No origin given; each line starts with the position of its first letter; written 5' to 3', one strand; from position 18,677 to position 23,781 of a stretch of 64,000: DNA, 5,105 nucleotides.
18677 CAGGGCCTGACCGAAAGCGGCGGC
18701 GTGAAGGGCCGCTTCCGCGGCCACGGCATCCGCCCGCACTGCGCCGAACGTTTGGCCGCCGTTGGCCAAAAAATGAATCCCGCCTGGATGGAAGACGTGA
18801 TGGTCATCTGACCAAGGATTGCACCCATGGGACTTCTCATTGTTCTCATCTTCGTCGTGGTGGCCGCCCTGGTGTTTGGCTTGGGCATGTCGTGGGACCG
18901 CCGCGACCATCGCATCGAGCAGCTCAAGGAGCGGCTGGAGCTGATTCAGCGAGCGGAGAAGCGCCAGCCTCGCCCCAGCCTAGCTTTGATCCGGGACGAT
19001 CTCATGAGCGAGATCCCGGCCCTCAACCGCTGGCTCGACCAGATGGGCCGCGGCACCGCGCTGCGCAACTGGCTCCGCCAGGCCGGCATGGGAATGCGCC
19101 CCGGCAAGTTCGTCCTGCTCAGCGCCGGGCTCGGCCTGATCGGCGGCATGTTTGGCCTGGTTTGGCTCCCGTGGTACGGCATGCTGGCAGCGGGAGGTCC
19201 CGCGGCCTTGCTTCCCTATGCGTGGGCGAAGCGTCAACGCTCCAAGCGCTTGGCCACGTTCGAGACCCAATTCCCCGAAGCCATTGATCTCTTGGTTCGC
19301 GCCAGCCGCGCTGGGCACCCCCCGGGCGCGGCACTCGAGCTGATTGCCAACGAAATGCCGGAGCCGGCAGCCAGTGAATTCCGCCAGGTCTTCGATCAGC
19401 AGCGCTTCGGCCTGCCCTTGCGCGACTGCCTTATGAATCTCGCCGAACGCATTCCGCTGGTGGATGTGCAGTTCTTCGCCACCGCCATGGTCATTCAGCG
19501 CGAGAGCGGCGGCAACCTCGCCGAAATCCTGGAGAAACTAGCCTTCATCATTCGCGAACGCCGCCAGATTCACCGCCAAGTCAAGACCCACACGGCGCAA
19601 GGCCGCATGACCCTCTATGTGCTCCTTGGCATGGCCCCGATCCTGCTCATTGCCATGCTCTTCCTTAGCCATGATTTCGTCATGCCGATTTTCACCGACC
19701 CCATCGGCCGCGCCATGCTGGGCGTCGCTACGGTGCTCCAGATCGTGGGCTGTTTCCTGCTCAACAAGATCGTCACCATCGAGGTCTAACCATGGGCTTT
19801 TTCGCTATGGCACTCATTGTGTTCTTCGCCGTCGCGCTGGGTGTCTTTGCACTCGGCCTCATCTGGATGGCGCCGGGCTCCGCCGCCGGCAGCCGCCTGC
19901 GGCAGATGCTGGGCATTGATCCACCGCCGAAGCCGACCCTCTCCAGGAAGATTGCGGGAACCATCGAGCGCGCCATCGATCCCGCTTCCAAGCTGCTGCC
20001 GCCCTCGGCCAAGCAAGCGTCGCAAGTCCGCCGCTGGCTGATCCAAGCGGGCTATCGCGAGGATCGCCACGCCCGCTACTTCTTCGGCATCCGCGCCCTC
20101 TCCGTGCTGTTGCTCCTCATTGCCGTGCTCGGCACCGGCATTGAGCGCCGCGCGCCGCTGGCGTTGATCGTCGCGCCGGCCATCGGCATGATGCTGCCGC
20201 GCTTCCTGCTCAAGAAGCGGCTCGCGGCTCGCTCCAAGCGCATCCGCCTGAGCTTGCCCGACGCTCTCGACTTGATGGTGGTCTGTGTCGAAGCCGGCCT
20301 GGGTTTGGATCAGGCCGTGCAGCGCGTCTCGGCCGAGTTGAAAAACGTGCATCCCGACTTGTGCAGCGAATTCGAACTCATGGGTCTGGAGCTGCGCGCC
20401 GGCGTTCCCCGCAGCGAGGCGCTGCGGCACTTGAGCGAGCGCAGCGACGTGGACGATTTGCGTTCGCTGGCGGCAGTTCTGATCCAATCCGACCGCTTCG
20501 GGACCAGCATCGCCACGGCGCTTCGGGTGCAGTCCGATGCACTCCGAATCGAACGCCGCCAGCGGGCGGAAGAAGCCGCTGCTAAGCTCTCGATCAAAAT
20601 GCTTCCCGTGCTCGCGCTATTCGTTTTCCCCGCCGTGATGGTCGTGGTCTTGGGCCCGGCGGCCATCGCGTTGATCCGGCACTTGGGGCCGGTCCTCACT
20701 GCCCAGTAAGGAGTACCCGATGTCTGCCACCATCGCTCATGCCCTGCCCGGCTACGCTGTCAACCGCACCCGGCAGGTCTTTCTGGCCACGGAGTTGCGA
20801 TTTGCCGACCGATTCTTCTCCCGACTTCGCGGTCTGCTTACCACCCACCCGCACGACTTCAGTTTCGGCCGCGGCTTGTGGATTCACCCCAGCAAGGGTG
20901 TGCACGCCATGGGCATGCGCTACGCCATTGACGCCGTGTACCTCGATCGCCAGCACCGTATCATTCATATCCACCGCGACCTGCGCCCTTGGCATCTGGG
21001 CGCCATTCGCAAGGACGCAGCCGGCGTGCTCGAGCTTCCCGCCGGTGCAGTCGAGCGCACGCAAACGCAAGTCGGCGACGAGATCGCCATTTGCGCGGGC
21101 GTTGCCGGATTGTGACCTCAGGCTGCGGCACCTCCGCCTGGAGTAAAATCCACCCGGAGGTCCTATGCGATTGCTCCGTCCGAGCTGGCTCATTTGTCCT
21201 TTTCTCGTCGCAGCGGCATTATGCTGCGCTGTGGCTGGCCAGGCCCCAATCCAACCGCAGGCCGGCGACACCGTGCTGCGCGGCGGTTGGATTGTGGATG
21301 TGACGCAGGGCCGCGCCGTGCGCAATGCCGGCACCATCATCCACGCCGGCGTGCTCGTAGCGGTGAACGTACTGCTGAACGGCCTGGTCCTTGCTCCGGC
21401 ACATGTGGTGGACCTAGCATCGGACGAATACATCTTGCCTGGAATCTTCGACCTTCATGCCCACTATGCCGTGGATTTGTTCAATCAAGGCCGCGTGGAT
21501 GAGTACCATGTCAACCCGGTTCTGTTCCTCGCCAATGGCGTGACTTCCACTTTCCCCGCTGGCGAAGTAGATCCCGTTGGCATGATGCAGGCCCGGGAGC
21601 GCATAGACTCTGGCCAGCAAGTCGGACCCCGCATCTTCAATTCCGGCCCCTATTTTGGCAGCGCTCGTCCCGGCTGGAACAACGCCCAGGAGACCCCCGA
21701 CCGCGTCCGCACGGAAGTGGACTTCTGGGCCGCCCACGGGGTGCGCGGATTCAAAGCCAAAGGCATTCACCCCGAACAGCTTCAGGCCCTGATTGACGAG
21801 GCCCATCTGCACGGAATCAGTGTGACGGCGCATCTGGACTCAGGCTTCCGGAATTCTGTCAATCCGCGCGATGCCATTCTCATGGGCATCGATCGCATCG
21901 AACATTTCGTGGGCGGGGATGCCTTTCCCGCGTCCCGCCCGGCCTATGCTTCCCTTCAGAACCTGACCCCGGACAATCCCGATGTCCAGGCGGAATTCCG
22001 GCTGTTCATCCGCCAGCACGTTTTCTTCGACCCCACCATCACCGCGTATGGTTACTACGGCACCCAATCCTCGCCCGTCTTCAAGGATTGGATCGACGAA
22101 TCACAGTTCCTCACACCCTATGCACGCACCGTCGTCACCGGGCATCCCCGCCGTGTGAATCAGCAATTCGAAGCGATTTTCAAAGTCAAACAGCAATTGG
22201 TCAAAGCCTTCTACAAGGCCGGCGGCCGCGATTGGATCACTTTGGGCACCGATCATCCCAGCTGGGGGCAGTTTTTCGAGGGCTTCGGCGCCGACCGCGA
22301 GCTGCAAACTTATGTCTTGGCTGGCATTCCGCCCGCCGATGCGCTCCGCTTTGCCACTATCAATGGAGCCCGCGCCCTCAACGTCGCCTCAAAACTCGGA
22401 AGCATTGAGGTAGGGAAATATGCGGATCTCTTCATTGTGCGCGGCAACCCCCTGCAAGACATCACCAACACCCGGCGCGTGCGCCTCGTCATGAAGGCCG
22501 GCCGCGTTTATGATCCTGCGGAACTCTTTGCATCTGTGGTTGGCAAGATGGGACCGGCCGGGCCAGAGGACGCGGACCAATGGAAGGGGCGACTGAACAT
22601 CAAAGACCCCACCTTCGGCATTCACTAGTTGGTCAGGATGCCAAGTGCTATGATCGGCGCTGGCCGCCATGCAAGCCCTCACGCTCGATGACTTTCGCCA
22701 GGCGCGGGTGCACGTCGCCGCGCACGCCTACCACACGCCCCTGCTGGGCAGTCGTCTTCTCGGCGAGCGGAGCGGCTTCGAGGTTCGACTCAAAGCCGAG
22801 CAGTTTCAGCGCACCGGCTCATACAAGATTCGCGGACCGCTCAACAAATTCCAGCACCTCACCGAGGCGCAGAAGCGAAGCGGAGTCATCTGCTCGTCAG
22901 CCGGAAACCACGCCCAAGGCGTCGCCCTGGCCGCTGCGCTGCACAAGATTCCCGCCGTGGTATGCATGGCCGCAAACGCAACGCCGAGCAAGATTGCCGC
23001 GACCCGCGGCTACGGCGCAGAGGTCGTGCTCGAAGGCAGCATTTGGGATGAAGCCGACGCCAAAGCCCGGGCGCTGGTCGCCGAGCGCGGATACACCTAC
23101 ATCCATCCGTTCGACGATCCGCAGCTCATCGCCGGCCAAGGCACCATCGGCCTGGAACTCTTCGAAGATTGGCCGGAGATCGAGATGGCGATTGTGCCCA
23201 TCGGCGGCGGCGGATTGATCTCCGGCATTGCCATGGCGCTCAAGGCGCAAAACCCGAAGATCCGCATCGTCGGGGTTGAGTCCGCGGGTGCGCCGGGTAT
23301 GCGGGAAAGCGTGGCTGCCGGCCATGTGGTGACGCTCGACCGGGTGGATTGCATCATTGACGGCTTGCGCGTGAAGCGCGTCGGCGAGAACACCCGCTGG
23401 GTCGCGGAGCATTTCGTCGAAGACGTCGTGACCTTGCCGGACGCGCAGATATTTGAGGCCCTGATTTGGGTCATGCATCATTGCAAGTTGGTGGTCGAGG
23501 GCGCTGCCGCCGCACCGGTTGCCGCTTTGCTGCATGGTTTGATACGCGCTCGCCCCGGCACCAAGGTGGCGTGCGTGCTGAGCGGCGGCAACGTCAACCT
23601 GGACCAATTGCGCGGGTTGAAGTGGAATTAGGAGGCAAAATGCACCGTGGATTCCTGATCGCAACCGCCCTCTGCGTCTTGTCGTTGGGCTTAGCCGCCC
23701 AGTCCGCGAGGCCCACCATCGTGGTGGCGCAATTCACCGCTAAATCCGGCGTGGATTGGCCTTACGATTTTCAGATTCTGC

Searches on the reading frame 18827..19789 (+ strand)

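Call 45: search_protein_families(library=pfam, proteins=[window:18827-19789:+], max_evalue=0.00001)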
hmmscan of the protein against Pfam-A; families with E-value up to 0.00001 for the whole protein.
window:18827-19789:+ (320 aa): 1 family
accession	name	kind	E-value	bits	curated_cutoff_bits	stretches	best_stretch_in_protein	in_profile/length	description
PF00482.28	T2SSF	-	2.9e-23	82.6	25.2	1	153-278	2-124/125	Type II secretion system (T2SS), protein F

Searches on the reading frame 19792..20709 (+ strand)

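Call 45: search_protein_families(library=pfam, proteins=[window:19792-20709:+], max_evalue=0.00001)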
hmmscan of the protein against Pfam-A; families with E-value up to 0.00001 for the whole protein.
window:19792-20709:+ (305 aa): 1 family
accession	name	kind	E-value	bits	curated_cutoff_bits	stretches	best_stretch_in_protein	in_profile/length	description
PF00482.28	T2SSF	-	7.5e-21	74.8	25.2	1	158-287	1-124/125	Type II secretion system (T2SS), protein F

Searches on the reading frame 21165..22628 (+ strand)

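Call 45: search_protein_families(library=pfam, proteins=[window:21165-22628:+], max_evalue=0.00001)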
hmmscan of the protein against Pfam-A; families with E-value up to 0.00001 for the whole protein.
window:21165-22628:+ (487 aa): 2 families
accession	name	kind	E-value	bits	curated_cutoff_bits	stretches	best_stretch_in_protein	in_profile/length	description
PF01979.26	Amidohydro_1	-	4.3e-23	82.6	25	1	358-448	245-344/345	Amidohydrolase family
PF07969.17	Amidohydro_3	-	4.6e-08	33.4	29.7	1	389-448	408-470/472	Amidohydrolase family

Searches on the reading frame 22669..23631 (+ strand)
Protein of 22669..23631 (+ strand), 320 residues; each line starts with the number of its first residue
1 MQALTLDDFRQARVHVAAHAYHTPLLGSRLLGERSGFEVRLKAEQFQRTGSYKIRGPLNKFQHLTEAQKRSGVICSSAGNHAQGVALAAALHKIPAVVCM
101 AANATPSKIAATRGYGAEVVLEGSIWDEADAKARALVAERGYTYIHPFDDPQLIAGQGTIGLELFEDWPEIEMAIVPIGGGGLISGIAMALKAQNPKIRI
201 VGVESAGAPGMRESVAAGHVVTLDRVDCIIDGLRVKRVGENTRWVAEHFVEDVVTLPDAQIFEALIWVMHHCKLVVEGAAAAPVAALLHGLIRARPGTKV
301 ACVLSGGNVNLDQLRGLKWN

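Call 45: search_protein_families(library=pfam, proteins=[window:22669-23631:+], max_evalue=0.00001)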
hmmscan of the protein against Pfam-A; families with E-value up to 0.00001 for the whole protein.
window:22669-23631:+ (320 aa): 1 family
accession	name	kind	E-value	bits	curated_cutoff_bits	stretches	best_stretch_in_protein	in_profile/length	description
PF00291.31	PALP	-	7.8e-76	255.6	35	1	19-306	4-295/295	Pyridoxal-phosphate dependent enzyme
